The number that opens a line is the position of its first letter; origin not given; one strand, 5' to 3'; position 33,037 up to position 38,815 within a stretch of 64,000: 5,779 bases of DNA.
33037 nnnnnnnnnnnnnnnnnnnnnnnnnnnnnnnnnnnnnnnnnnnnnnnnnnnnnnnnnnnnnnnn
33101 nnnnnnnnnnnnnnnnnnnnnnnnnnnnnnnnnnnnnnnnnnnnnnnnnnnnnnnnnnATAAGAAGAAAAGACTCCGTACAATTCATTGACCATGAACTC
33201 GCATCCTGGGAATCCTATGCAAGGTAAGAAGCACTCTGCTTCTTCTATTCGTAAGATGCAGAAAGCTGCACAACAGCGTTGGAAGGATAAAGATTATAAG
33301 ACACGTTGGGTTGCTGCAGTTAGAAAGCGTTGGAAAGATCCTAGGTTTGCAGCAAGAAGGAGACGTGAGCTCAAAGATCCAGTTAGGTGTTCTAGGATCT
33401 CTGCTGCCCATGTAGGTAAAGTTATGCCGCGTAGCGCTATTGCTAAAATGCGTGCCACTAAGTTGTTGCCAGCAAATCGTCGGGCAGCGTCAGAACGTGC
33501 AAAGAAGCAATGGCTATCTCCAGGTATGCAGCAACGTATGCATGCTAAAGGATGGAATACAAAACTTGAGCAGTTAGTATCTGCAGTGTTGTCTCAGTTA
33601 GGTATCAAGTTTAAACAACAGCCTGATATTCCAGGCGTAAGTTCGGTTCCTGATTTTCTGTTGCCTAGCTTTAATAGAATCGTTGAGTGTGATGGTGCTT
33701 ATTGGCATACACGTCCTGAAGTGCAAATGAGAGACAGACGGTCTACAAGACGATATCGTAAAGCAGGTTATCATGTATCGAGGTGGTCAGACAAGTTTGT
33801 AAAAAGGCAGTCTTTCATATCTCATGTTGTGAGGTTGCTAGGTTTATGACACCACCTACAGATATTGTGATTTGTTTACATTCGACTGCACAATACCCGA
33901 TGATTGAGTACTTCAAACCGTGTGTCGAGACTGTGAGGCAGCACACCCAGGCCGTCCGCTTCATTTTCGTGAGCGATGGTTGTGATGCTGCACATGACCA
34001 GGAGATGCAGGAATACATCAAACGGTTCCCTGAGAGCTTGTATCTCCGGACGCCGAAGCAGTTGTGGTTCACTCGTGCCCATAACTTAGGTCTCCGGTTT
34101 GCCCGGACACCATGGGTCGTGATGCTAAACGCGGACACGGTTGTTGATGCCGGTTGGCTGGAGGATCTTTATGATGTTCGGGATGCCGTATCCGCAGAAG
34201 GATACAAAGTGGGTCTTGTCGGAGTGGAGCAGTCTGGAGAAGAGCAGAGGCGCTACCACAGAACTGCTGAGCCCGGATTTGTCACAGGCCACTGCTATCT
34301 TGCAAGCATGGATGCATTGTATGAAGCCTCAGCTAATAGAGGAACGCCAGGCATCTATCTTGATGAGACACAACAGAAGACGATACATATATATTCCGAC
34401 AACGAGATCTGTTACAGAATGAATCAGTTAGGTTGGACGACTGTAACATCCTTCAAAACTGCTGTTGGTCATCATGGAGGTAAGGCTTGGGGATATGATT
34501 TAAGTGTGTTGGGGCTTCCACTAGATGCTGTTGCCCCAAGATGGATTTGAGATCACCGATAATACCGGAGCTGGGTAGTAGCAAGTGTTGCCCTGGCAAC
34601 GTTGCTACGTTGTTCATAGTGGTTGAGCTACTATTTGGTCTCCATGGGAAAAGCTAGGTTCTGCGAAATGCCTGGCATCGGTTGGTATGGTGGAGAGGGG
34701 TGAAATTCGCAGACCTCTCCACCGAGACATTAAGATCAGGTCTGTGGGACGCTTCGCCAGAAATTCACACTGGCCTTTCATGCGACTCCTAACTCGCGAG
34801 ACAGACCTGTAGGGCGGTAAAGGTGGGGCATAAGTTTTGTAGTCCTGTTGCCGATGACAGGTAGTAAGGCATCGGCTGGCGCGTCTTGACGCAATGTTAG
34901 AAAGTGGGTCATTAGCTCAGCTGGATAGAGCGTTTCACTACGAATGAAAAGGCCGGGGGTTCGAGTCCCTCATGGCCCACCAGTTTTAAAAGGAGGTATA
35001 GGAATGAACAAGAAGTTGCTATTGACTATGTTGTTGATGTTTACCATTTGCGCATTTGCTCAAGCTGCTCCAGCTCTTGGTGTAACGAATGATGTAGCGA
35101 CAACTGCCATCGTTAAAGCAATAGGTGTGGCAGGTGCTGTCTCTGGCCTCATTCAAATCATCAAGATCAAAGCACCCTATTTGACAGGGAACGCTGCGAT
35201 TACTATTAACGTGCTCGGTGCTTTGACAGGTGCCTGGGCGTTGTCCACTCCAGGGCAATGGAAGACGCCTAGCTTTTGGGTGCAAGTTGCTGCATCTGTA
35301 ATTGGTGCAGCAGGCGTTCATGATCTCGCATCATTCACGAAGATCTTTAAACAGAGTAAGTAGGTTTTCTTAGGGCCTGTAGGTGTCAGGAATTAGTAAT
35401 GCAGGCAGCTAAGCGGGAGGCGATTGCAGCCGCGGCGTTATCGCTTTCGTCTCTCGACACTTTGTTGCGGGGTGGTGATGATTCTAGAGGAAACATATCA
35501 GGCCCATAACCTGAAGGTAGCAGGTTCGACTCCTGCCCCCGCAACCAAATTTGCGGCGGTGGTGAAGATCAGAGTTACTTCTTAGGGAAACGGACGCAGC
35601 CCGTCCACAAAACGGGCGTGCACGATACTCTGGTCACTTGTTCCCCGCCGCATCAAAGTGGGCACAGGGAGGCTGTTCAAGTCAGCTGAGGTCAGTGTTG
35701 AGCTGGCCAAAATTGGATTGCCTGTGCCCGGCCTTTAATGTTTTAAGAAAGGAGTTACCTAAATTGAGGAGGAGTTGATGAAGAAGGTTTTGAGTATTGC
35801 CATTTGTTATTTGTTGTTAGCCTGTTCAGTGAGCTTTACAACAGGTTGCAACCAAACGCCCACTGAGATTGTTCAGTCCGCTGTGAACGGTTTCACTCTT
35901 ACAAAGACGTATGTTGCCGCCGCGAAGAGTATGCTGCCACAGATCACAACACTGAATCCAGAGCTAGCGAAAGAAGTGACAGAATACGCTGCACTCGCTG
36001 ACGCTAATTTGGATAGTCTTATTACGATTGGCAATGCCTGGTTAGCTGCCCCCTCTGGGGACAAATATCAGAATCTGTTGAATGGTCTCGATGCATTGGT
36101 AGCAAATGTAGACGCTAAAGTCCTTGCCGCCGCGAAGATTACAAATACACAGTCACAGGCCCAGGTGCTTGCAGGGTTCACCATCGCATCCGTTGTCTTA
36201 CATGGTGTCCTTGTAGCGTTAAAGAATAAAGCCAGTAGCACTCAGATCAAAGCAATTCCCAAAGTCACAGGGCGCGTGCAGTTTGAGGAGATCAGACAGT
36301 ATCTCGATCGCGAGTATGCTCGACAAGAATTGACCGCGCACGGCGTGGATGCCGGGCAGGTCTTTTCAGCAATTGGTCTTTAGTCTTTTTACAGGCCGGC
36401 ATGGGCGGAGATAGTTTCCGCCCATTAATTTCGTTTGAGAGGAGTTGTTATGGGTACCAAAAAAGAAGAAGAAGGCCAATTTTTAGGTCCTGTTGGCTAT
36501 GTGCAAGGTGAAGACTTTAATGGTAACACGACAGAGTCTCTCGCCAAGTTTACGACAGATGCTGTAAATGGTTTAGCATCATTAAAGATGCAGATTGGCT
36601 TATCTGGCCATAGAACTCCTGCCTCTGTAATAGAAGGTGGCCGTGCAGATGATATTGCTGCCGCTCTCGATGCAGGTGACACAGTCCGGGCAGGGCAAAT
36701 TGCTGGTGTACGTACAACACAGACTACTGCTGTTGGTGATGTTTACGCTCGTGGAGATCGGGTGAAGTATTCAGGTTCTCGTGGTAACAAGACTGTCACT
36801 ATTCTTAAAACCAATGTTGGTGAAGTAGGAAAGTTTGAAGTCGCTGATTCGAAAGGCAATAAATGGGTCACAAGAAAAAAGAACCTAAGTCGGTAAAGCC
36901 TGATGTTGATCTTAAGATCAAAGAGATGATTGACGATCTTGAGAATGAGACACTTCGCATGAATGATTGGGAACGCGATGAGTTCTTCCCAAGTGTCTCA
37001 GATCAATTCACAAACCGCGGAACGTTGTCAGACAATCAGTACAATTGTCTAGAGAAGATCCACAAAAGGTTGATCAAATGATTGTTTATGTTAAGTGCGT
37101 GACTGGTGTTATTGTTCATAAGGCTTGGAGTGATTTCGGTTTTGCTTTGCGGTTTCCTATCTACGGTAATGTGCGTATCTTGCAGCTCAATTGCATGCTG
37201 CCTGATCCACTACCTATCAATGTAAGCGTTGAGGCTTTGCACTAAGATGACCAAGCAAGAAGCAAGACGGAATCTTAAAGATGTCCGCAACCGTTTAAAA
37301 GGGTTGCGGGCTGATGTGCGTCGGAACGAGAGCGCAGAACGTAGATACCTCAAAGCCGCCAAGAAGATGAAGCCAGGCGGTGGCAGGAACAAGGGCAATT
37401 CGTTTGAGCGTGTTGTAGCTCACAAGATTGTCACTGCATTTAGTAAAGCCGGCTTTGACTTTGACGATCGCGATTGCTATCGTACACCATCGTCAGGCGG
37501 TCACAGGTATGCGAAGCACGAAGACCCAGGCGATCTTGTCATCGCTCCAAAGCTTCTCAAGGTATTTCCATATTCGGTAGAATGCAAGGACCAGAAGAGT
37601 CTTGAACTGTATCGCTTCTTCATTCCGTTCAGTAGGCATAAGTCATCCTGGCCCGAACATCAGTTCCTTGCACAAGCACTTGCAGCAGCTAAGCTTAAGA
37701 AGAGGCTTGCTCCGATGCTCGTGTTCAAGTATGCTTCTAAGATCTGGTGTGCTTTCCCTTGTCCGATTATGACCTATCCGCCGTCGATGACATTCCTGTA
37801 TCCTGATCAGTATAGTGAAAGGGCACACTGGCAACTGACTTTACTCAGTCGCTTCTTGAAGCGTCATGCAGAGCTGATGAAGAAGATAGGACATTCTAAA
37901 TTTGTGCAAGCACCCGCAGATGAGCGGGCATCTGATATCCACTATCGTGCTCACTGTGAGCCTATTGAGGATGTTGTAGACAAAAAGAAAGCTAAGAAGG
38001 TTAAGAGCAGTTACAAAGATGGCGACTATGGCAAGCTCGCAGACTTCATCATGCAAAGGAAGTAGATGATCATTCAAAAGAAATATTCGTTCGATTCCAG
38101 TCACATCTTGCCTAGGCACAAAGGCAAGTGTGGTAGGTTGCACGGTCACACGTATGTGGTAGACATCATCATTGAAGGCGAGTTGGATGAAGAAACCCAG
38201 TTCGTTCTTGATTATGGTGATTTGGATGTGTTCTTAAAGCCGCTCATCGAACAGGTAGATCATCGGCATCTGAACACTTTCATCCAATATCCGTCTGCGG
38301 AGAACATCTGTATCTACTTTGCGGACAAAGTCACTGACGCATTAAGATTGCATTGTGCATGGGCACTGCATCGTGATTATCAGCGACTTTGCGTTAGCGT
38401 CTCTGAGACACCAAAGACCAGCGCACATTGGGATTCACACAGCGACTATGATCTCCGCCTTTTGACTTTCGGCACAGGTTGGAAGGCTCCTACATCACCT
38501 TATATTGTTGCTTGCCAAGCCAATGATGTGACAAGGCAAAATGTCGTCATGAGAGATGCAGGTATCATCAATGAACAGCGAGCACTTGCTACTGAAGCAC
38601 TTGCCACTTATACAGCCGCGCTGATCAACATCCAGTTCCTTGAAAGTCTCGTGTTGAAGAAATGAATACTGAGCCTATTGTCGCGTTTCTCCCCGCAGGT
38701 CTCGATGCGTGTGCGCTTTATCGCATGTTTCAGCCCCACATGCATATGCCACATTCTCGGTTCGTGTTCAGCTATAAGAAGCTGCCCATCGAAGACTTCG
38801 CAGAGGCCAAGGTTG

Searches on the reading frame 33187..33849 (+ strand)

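Call 10: search_protein_families(library=phrogs, proteins=[window:33187-33849:+], max_evalue=0.01)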
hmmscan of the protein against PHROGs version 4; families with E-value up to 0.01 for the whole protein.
window:33187-33849:+ (220 aa): 4 families
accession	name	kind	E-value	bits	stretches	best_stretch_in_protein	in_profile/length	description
phrog_13076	-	DNA, RNA and nucleotide metabolism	4.7e-06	27.2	1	121-176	16-69/154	endonuclease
phrog_559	-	DNA, RNA and nucleotide metabolism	8.2e-06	25.9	1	124-193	306-388/607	HNH endonuclease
phrog_9019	-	DNA, RNA and nucleotide metabolism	0.00095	20.2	1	94-176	35-115/160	Holliday junction resolvase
phrog_655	-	DNA, RNA and nucleotide metabolism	0.0073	17.2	1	8-109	138-247/343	homing endonuclease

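Call 39: search_protein_families(library=pfam, proteins=[window:33217-33849:+], max_evalue=0.01)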
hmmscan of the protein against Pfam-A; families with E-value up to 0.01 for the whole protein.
window:33217-33849:+ (210 aa): 3 families
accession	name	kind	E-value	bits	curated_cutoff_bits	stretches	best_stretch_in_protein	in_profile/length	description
PF03852.21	Vsr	-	8.7e-06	25.9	27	1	111-166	17-70/74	DNA mismatch endonuclease Vsr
PF18741.7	MTES_1575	-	0.00013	22.4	38.2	1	120-198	4-85/96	REase_MTES_1575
PF04480.18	DUF559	-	0.00015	22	20.6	1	128-198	31-96/109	Protein of unknown function (DUF559)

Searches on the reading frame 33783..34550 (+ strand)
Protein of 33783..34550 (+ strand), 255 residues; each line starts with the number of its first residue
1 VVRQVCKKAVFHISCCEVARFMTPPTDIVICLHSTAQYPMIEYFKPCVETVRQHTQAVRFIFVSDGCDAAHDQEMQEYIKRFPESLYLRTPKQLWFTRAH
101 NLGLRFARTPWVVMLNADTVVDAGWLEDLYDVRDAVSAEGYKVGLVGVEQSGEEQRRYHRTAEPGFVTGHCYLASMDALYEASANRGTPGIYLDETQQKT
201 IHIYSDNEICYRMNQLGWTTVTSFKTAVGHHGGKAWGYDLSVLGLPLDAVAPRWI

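Call 3: search_protein_families(library=pfam, proteins=[window:33783-34550:+], max_evalue=0.1)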
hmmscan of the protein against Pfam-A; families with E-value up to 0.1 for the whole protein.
window:33783-34550:+ (255 aa): 4 families
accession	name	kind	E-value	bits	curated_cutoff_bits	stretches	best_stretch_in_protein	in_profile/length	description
PF00535.33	Glycos_transf_2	-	1.8e-12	48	23.3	1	42-160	11-130/168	Glycosyl transferase family 2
PF13641.12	Glyco_tranf_2_3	-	9.1e-05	23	27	1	43-225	15-206/230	Glycosyltransferase like family 2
PF10111.15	Glyco_tranf_2_2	-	0.012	15.6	27.3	1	28-127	2-100/276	Glycosyltransferase like family 2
PF13632.12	Glyco_trans_2_3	-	0.049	13.9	27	0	161-219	66-112/198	Glycosyl transferase family group 2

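Call 4: search_protein_families(library=ncbifam, proteins=[window:33783-34550:+], max_evalue=0.1)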
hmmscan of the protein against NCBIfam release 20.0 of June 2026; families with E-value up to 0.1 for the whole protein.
window:33783-34550:+ (255 aa): 4 families
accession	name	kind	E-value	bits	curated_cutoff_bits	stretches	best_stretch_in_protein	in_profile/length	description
NF041394.1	GtaseAglG_Halo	equivalog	4.7e-07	29.4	440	1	28-142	5-119/304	glucosyl-dolichyl phosphate glucuronosyltransferase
TIGR03965.1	mycofact_glyco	equivalog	4.1e-05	22.6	280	1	41-130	89-176/467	mycofactocin biosynthesis glycosyltransferase MftF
NF007482.0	PRK10073.1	equivalog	0.00022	20.3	423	1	38-131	15-108/334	glycosyltransferase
TIGR04283.1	glyco_like_mftF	equivalog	0.099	12.2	182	0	100-135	64-101/221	TIGR04283 family arsenosugar biosynthesis glycosyltransferase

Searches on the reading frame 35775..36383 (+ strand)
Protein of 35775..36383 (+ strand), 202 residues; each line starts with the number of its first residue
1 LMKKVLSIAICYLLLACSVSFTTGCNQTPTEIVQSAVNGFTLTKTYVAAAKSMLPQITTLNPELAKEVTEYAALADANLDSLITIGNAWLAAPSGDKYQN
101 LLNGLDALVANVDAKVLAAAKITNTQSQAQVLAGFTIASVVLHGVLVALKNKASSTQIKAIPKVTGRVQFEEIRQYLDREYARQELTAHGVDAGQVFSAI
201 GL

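Call 39: search_protein_families(library=pfam, proteins=[window:35775-36383:+], max_evalue=0.01)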
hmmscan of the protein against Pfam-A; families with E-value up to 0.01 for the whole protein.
window:35775-36383:+ (202 aa): 0 families

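Call 77: search_protein_families(library=ncbifam, proteins=[window:35775-36383:+], max_evalue=0.01)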
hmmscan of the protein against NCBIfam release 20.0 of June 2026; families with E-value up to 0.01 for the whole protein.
window:35775-36383:+ (202 aa): 1 family
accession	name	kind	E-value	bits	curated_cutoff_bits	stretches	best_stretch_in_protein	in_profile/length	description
NF033919.1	PA2779_fam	subfamily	0.003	17.7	40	1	134-198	4-69/123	PA2779 family protein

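Call 78: search_protein_families(library=phrogs, proteins=[window:35775-36383:+], max_evalue=0.01)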
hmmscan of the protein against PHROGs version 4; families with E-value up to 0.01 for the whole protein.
window:35775-36383:+ (202 aa): 0 families

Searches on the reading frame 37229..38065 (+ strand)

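Call 33: search_protein_families(library=pfam, proteins=[window:37229-38065:+], max_evalue=0.01)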
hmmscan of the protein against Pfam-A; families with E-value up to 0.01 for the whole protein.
window:37229-38065:+ (278 aa): 1 family
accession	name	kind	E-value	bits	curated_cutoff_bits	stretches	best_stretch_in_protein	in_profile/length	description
PF24608.2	PDDEXK_15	-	2.7e-11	44.1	27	1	53-173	3-107/164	Phage putative PDDEXK endonuclease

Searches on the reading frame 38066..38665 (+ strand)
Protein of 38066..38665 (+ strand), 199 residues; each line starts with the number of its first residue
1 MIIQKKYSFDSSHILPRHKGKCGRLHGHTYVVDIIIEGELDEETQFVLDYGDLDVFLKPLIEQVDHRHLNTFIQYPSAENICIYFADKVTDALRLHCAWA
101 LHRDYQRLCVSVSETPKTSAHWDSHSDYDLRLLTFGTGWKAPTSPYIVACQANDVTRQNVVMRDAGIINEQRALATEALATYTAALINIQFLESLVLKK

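Call 33: search_protein_families(library=pfam, proteins=[window:38066-38665:+], max_evalue=0.01)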
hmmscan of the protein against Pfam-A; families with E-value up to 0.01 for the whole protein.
window:38066-38665:+ (199 aa): 1 family
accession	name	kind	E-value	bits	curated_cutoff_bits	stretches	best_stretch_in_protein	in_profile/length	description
PF01242.24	PTPS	-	1.2e-27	96.7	22.4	1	3-121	2-117/121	6-pyruvoyl tetrahydropterin synthase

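Call 77: search_protein_families(library=ncbifam, proteins=[window:38066-38665:+], max_evalue=0.01)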
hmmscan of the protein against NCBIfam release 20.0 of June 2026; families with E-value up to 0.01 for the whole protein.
window:38066-38665:+ (199 aa): 3 families
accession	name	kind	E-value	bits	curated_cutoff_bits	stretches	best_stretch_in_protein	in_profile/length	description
TIGR03367.1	queuosine_QueD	equivalog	2.5e-25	88.7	89.25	1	3-90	2-91/92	6-carboxytetrahydropterin synthase QueD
TIGR00039.1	6PTHBS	subfamily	1.7e-24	86.5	125.5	1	1-96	2-101/124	6-pyruvoyl tetrahydropterin synthase/6-carboxytetrahydropterin synthase family protein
TIGR03112.1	6_pyr_pter_rel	hypoth_equivalog_domain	2.2e-06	27.9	69.35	1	9-116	7-106/113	6-pyruvoyl tetrahydropterin synthase-related domain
